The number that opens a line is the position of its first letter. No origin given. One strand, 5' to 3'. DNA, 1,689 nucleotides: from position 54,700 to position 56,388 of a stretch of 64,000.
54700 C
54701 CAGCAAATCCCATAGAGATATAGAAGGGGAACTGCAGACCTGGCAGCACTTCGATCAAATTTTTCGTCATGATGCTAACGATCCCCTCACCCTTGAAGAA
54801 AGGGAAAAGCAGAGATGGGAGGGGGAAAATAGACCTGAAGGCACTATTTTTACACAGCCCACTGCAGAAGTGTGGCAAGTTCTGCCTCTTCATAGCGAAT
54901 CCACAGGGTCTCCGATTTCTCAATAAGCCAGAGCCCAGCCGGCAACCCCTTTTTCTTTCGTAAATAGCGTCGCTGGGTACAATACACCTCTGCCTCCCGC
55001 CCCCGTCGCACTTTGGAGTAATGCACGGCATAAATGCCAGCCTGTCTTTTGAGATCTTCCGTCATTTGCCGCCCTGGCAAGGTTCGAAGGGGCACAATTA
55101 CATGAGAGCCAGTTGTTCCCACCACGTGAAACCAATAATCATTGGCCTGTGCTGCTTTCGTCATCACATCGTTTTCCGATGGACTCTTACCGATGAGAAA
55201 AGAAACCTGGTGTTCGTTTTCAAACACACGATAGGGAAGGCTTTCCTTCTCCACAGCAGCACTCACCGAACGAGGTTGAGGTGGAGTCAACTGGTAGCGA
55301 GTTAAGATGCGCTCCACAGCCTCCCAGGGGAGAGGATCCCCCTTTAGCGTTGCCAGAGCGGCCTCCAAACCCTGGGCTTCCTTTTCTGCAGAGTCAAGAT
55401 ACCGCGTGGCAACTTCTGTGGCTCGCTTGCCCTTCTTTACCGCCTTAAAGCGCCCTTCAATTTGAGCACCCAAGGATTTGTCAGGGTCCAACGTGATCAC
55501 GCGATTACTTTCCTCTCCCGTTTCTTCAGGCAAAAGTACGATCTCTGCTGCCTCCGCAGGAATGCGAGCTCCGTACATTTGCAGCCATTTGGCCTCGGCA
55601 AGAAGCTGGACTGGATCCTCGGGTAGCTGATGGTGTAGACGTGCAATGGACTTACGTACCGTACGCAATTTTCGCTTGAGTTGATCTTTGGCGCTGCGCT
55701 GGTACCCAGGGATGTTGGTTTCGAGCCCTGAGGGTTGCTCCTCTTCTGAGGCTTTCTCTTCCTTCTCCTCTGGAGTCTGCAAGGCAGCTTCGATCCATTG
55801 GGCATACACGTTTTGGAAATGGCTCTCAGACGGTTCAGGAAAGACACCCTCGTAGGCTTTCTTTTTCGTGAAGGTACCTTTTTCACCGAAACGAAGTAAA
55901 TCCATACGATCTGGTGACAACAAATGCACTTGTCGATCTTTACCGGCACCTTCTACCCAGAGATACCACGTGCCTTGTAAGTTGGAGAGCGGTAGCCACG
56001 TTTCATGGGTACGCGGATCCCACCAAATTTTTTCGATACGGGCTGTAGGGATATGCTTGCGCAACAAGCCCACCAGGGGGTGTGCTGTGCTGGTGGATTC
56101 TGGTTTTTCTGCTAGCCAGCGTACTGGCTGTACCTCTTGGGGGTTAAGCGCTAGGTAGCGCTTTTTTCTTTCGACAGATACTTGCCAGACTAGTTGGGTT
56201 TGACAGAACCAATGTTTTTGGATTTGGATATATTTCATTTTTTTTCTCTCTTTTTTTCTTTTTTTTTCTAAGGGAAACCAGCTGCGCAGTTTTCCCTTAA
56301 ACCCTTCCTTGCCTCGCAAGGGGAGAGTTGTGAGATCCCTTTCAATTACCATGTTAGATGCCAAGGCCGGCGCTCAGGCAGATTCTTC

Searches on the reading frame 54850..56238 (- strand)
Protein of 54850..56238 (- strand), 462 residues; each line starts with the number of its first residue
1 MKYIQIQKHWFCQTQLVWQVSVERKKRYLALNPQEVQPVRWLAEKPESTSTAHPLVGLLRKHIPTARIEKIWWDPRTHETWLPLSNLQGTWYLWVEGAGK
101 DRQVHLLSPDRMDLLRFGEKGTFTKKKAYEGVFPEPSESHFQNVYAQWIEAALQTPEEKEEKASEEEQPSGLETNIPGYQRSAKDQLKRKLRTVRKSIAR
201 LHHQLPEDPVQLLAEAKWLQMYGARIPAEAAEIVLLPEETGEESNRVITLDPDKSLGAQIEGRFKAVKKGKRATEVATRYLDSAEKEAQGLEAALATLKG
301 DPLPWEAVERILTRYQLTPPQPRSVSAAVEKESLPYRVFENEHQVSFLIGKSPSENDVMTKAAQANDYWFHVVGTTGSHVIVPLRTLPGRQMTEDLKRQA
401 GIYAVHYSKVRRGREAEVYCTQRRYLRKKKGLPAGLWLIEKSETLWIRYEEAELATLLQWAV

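Call 72: search_protein_families(library=pfam, proteins=[window:54850-56238:-], max_evalue=0.00001)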
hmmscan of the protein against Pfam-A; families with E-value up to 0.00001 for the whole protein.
window:54850-56238:- (462 aa): 2 families
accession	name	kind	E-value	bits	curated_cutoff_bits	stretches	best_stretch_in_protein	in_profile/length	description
PF05670.18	NFACT-R_1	-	3.7e-10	40.7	29.8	1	337-439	3-110/112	NFACT protein RNA binding domain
PF05833.16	NFACT_N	-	3e-09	36.6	31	1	158-299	291-422/456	NFACT N-terminal and middle domains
